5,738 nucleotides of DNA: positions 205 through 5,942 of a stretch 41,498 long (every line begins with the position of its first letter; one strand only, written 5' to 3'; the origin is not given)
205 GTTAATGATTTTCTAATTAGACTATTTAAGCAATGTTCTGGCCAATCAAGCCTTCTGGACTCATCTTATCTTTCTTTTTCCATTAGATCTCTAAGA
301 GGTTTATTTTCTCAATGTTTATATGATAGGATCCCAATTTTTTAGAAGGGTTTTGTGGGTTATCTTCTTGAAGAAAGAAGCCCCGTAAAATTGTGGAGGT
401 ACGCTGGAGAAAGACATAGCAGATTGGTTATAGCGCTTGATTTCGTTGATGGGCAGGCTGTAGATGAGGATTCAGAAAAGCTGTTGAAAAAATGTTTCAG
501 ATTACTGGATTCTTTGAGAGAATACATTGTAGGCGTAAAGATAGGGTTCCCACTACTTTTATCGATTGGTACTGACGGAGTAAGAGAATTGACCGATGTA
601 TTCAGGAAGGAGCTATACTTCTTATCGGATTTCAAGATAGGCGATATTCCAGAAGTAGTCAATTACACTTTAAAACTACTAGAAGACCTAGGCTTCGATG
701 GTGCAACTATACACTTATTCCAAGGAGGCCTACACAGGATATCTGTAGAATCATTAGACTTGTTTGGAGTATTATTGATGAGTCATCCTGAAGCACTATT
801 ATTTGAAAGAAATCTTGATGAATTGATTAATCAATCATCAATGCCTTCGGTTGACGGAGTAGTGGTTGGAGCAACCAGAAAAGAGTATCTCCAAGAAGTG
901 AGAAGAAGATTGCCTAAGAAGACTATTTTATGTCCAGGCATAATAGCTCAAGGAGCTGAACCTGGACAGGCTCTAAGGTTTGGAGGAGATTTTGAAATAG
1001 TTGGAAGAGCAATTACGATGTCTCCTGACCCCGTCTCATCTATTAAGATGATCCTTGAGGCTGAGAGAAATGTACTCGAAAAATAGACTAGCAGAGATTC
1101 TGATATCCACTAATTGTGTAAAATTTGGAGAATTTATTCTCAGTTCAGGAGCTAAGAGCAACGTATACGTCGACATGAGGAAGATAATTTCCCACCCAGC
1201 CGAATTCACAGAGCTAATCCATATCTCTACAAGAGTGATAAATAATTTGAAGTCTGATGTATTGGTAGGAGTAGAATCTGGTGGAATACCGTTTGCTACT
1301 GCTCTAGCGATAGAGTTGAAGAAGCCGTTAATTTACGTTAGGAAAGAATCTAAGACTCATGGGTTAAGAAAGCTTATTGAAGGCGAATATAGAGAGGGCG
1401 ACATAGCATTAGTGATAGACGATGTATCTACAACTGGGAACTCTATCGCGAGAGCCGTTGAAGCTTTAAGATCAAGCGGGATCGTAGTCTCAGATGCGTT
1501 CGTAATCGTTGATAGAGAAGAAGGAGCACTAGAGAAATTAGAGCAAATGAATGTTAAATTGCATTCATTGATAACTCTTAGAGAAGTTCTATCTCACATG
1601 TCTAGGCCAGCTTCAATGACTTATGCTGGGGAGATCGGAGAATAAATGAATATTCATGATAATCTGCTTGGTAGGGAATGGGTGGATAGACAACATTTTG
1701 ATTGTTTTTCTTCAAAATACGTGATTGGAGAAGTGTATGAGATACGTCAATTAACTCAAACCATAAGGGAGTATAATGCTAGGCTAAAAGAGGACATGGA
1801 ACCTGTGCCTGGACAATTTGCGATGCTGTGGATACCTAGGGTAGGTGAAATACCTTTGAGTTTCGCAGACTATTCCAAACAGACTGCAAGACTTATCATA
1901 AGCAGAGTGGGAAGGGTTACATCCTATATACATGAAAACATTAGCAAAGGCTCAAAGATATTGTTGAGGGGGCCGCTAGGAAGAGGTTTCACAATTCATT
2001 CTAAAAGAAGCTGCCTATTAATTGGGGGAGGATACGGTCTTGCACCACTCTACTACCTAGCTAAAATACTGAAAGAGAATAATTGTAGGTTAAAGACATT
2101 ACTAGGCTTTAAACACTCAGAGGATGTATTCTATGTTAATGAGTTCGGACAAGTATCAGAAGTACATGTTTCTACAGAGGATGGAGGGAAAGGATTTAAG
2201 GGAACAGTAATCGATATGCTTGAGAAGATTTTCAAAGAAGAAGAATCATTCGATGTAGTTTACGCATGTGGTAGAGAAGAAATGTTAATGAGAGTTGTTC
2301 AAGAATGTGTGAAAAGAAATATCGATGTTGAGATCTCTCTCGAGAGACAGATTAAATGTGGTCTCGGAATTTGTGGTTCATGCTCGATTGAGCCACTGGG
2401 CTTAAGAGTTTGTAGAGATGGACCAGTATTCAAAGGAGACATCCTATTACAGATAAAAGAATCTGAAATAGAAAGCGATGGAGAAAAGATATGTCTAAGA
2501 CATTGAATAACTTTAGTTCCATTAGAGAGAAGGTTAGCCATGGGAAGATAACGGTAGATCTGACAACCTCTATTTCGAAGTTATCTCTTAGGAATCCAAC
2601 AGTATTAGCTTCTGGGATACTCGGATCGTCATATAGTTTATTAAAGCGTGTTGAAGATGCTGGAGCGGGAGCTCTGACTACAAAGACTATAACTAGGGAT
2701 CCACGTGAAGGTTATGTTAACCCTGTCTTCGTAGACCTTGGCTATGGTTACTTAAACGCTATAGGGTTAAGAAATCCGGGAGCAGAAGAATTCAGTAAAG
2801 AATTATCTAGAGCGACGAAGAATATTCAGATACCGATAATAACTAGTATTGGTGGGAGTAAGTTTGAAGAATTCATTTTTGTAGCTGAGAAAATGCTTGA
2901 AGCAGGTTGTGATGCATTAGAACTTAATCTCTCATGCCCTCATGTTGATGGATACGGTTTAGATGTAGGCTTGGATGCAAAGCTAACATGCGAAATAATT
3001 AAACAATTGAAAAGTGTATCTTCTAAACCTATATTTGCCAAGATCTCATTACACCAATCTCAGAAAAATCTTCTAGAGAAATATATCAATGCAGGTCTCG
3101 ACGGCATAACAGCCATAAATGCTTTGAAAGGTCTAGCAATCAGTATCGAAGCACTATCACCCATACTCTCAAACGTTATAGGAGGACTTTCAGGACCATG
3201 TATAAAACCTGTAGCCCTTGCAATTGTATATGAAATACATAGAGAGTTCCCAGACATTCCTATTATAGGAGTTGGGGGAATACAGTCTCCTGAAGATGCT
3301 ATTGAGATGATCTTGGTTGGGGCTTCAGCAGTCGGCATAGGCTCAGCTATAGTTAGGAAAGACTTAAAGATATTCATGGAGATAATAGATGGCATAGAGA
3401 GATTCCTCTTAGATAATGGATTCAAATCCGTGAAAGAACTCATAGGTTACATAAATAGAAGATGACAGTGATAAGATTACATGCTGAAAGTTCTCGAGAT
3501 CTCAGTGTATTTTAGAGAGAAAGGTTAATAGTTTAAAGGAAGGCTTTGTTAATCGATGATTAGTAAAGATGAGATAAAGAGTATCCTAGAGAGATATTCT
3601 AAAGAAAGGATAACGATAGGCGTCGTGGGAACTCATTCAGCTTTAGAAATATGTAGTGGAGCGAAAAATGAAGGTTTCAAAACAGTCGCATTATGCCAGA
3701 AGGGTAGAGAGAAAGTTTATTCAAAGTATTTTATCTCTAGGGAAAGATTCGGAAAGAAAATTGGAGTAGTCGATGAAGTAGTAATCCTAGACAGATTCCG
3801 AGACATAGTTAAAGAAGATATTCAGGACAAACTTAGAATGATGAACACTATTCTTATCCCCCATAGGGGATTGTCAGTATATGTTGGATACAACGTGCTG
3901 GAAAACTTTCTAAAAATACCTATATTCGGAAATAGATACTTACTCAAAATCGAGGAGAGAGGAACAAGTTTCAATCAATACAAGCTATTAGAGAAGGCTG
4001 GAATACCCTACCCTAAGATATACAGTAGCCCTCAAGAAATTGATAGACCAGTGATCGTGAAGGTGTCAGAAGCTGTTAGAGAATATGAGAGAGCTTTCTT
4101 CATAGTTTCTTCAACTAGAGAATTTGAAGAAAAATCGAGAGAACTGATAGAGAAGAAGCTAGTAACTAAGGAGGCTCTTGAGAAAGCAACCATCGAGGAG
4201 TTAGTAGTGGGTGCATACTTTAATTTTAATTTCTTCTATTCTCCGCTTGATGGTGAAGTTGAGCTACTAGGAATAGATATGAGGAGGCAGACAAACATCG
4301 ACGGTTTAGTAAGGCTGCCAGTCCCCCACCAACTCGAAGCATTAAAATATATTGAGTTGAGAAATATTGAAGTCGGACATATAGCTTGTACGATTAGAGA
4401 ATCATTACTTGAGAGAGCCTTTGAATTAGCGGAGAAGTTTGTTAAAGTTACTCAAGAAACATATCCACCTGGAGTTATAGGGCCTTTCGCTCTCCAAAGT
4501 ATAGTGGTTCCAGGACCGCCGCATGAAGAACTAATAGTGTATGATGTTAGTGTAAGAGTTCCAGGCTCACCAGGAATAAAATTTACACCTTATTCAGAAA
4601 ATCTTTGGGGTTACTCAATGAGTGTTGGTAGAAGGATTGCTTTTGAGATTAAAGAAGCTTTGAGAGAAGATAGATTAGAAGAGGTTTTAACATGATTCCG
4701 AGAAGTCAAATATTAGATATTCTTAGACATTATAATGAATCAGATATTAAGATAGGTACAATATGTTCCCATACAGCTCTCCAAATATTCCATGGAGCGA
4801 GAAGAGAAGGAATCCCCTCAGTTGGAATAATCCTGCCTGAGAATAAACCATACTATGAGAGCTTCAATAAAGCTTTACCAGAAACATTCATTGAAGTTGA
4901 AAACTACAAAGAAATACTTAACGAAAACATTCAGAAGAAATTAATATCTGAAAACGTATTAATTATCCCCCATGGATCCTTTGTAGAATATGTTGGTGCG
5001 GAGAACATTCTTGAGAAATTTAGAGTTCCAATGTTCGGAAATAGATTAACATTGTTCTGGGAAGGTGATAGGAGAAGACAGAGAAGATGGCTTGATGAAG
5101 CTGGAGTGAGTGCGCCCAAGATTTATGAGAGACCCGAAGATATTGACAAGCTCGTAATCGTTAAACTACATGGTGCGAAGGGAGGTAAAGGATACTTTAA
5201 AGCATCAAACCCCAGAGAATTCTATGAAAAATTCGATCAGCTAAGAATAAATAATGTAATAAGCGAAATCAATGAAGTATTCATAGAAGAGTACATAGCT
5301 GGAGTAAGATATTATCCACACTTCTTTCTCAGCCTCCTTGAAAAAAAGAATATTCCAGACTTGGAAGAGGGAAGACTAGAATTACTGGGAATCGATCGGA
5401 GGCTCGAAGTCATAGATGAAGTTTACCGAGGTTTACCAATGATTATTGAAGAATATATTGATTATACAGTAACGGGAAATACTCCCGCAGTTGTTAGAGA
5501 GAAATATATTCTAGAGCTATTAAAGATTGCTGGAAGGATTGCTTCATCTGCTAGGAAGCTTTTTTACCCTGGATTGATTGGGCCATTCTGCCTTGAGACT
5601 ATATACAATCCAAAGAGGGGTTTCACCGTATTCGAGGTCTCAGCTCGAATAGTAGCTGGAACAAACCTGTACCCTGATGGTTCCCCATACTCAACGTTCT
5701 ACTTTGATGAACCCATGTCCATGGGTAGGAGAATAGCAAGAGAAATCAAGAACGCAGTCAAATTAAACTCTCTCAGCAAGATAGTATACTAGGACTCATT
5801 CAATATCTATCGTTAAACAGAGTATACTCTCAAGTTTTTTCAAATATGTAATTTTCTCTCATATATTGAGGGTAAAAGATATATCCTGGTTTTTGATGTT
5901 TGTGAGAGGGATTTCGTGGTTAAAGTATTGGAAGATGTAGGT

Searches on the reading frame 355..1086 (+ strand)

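Call 17: search_protein_families(library=pfam, proteins=[window:355-1086:+], max_evalue=0.001)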
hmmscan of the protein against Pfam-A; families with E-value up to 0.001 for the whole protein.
window:355-1086:+ (243 aa): 1 family
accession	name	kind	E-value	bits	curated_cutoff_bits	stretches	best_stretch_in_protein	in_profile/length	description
PF00215.30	OMPdecase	-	8.1e-24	85.2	27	1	22-232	1-220/221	Orotidine 5'-phosphate decarboxylase / HUMPS family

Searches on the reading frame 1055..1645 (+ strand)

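Call 17: search_protein_families(library=pfam, proteins=[window:1055-1645:+], max_evalue=0.001)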
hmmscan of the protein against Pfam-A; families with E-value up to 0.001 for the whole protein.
window:1055-1645:+ (196 aa): 1 family
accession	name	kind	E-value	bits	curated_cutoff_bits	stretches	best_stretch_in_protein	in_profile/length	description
PF00156.33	Pribosyltran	-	1.5e-17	63.8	26.3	1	46-162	7-134/158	Phosphoribosyl transferase domain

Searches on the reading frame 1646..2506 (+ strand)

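Call 17: search_protein_families(library=pfam, proteins=[window:1646-2506:+], max_evalue=0.001)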
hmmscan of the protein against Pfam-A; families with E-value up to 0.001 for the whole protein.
window:1646-2506:+ (286 aa): 2 families
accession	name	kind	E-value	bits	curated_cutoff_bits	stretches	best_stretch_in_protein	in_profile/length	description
PF10418.14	DHODB_Fe-S_bind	-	3.3e-11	43.2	23.9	1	233-266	1-39/41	Iron-sulfur cluster binding domain of dihydroorotate dehydrogenase B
PF00175.26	NAD_binding_1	-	5.9e-07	30.6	22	1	125-216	1-106/109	Oxidoreductase NAD-binding domain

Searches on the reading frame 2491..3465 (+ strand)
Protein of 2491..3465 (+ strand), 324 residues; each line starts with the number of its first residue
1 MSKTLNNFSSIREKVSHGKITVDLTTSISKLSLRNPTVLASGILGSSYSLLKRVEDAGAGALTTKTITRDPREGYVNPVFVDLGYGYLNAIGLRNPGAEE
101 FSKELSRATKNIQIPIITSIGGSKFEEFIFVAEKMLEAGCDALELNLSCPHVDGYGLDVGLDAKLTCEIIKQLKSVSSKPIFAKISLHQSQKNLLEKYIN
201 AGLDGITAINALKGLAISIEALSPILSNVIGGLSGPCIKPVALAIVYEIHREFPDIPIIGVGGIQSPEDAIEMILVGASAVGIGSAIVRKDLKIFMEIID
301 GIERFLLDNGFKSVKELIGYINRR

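Call 17: search_protein_families(library=pfam, proteins=[window:2491-3465:+], max_evalue=0.001)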
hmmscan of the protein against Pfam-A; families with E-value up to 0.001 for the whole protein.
window:2491-3465:+ (324 aa): 4 families
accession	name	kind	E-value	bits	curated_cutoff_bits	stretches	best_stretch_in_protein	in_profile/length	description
PF01180.27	DHO_dh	-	1.8e-67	228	27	1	24-306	2-291/291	Dihydroorotate dehydrogenase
PF01207.24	Dus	-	6.4e-08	32.5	20.4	0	113-197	53-143/311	Dihydrouridine synthase (Dus)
PF00977.27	His_biosynth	-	0.00013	22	23.6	0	240-300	59-117/228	Histidine biosynthesis protein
PF00290.26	Trp_syntA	-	0.00061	19.2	27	0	254-290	197-232/259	Tryptophan synthase alpha chain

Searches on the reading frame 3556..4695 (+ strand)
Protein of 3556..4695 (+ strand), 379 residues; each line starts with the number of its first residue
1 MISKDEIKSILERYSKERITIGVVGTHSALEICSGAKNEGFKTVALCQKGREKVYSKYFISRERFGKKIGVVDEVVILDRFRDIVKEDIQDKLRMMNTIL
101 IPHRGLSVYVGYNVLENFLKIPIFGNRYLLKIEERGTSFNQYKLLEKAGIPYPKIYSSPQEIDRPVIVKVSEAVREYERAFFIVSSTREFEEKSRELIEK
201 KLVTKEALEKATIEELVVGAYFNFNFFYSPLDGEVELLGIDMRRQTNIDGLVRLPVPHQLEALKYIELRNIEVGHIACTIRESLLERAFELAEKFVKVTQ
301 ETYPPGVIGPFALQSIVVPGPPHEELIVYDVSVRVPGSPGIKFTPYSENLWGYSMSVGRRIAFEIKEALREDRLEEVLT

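Call 17: search_protein_families(library=pfam, proteins=[window:3556-4695:+], max_evalue=0.001)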
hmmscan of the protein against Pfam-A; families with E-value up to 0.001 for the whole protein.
window:3556-4695:+ (379 aa): 2 families
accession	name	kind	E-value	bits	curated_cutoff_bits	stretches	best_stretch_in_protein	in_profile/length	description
PF06973.17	DUF1297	-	2.1e-69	233.3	23.8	1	189-379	1-188/188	Domain of unknown function (DUF1297)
PF06849.18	DUF1246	-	1e-43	148.7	25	1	21-156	1-122/122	Protein of unknown function (DUF1246)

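Call 36: search_solved_structures(query=window:3556-4695:+, max_evalue=0.00001)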
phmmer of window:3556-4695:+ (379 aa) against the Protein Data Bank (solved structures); distinct sequences matched with E-value up to 0.00001: 3.
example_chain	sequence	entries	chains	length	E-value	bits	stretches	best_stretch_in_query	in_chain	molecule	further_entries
2r7k_A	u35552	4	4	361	1.7e-83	284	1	1-378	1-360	5-formaminoimidazole-4-carboxamide-1-(beta)-D-ribofuranosyl 5'-monophosphate synthetase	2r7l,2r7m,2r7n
2r84_A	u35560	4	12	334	8.9e-49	169.8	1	19-379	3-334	PurP protein PF1517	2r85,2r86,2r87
2pbz_A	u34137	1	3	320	1.1e-32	116.9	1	20-379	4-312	Hypothetical protein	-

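Call 70: search_protein_families(library=ncbifam, proteins=[window:3556-4695:+], max_evalue=0.00001)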
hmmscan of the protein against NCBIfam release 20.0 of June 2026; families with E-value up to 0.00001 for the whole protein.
window:3556-4695:+ (379 aa): 6 families
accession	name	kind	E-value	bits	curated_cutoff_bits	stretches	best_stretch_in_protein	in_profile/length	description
NF009780.0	PRK13278.1-5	equivalog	1.1e-99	333.8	556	1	1-379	1-361/361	formate--phosphoribosylaminoimidazolecarboxamide ligase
NF009783.0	PRK13278.2-4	equivalog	6.9e-89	298.2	590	1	4-378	2-355/356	formate--phosphoribosylaminoimidazolecarboxamide ligase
NF009778.0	PRK13278.1-1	equivalog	4.5e-64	216.7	570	1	19-379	20-356/356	formate--phosphoribosylaminoimidazolecarboxamide ligase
NF009781.0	PRK13278.1-6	subfamily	7.3e-57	192.8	603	1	1-378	1-355/356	formate--phosphoribosylaminoimidazolecarboxamide ligase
NF009779.0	PRK13278.1-3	equivalog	4.6e-56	190.4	580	1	20-379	4-333/333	formate--phosphoribosylaminoimidazolecarboxamide ligase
NF009782.0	PRK13278.2-1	equivalog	2.9e-37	128.6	482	1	21-379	3-310/310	formate--phosphoribosylaminoimidazolecarboxamide ligase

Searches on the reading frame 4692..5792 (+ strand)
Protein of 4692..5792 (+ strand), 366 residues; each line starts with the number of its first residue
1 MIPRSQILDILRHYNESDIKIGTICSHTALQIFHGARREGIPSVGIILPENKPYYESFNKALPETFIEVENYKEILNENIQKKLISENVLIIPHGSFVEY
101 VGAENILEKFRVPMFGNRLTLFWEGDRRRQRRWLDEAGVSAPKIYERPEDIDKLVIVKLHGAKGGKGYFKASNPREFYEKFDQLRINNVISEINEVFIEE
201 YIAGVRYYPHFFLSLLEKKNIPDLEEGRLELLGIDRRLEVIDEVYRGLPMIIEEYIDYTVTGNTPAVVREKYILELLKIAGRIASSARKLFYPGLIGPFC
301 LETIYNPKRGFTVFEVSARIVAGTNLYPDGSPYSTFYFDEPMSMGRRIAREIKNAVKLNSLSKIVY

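Call 17: search_protein_families(library=pfam, proteins=[window:4692-5792:+], max_evalue=0.001)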
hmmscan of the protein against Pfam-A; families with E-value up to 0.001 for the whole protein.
window:4692-5792:+ (366 aa): 2 families
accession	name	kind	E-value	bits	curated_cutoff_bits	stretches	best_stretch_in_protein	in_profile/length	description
PF06973.17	DUF1297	-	8e-58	195.5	23.8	1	176-365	1-187/188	Domain of unknown function (DUF1297)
PF06849.18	DUF1246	-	2.9e-41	140.8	25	1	21-145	1-122/122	Protein of unknown function (DUF1246)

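Call 37: search_solved_structures(query=window:4692-5792:+, max_evalue=0.00001)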
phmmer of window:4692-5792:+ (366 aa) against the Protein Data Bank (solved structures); distinct sequences matched with E-value up to 0.00001: 3.
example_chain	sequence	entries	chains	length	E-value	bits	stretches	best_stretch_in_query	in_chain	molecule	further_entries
2r7k_A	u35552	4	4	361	1.1e-87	297.5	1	1-365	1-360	5-formaminoimidazole-4-carboxamide-1-(beta)-D-ribofuranosyl 5'-monophosphate synthetase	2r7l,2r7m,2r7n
2r84_A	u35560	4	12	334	3.9e-78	266.1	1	19-365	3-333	PurP protein PF1517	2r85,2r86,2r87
2pbz_A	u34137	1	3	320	1e-39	139.7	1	20-365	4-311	Hypothetical protein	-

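Call 70: search_protein_families(library=ncbifam, proteins=[window:4692-5792:+], max_evalue=0.00001)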
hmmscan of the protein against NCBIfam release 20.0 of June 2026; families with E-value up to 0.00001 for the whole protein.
window:4692-5792:+ (366 aa): 6 families
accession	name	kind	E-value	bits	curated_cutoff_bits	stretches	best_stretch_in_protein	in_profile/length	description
NF009783.0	PRK13278.2-4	equivalog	1.2e-108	363.2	590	1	4-366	2-356/356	formate--phosphoribosylaminoimidazolecarboxamide ligase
NF009781.0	PRK13278.1-6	subfamily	1e-104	350.2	603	1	1-365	1-355/356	formate--phosphoribosylaminoimidazolecarboxamide ligase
NF009780.0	PRK13278.1-5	equivalog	1.8e-104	349.6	556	1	1-365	1-360/361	formate--phosphoribosylaminoimidazolecarboxamide ligase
NF009778.0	PRK13278.1-1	equivalog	7.4e-87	291.6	570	1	15-365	16-355/356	formate--phosphoribosylaminoimidazolecarboxamide ligase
NF009779.0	PRK13278.1-3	equivalog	1.1e-85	287.8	580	1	19-365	3-332/333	formate--phosphoribosylaminoimidazolecarboxamide ligase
NF009782.0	PRK13278.2-1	equivalog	5.5e-44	150.7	482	1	21-365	3-309/310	formate--phosphoribosylaminoimidazolecarboxamide ligase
